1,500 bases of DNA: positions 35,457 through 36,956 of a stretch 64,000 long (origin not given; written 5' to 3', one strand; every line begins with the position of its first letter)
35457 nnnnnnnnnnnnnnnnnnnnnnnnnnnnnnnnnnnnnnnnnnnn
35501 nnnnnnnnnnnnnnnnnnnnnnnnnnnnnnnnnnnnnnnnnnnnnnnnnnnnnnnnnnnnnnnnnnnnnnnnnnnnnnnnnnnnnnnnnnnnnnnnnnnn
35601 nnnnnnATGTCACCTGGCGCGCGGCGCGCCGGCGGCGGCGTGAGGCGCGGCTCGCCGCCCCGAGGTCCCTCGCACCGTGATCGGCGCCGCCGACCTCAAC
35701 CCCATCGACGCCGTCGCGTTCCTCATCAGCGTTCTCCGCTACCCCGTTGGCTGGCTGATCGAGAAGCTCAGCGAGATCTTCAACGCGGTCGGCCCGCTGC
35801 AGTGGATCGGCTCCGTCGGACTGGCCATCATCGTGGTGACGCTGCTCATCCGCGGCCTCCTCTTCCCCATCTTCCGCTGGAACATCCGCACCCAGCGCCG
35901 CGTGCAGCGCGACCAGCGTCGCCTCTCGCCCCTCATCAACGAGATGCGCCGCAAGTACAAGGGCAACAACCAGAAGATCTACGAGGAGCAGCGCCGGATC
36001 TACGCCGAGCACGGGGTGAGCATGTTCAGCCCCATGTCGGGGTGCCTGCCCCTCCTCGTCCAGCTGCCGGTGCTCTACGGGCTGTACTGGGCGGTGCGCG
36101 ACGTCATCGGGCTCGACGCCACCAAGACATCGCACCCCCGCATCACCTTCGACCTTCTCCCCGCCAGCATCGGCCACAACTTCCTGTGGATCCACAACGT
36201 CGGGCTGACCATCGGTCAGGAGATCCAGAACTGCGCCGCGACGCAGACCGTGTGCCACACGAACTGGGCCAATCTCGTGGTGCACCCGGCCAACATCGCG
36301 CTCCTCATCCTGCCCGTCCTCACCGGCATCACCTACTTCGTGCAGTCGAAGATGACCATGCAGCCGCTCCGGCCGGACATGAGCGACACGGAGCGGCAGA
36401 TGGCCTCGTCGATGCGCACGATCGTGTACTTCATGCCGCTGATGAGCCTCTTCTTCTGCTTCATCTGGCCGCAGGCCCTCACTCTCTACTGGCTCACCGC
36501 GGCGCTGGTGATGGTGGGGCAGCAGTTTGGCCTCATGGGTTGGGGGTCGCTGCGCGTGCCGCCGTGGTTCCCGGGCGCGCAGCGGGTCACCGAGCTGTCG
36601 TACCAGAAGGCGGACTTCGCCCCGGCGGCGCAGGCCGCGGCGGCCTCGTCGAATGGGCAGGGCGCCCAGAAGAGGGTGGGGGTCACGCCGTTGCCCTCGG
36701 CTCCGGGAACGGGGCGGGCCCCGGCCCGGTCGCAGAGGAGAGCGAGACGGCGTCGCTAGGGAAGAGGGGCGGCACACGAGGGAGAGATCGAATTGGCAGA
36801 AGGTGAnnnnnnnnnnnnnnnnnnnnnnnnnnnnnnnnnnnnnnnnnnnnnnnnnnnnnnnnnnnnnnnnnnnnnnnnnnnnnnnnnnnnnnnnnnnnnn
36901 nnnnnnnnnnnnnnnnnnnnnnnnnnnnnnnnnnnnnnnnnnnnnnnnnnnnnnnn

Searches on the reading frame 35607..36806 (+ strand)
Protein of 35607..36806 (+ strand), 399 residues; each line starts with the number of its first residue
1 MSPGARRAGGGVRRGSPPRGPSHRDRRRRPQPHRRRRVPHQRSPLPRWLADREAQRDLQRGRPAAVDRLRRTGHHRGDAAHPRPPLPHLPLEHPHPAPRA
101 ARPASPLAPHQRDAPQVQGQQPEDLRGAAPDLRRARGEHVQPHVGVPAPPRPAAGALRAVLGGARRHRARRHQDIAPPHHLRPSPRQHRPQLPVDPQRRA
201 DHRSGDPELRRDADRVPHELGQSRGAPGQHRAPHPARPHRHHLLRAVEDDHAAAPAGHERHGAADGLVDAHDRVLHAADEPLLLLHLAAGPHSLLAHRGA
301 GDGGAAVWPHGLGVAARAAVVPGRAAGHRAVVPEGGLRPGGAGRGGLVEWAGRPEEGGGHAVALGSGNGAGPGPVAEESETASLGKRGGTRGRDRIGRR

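Call 6: search_protein_families(library=pfam, proteins=[window:35607-36806:+])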
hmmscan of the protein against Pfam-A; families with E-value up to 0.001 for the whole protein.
window:35607-36806:+ (399 aa): 0 families

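Call 55: search_protein_families(library=pfam, proteins=[window:35677-36759:+], max_evalue=0.01)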
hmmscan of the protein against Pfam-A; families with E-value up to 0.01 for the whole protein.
window:35677-36759:+ (360 aa): 1 family
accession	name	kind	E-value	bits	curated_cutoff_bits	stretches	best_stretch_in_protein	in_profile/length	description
PF02096.25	60KD_IMP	-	5e-40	137.6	35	1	48-284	2-159/163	60Kd inner membrane protein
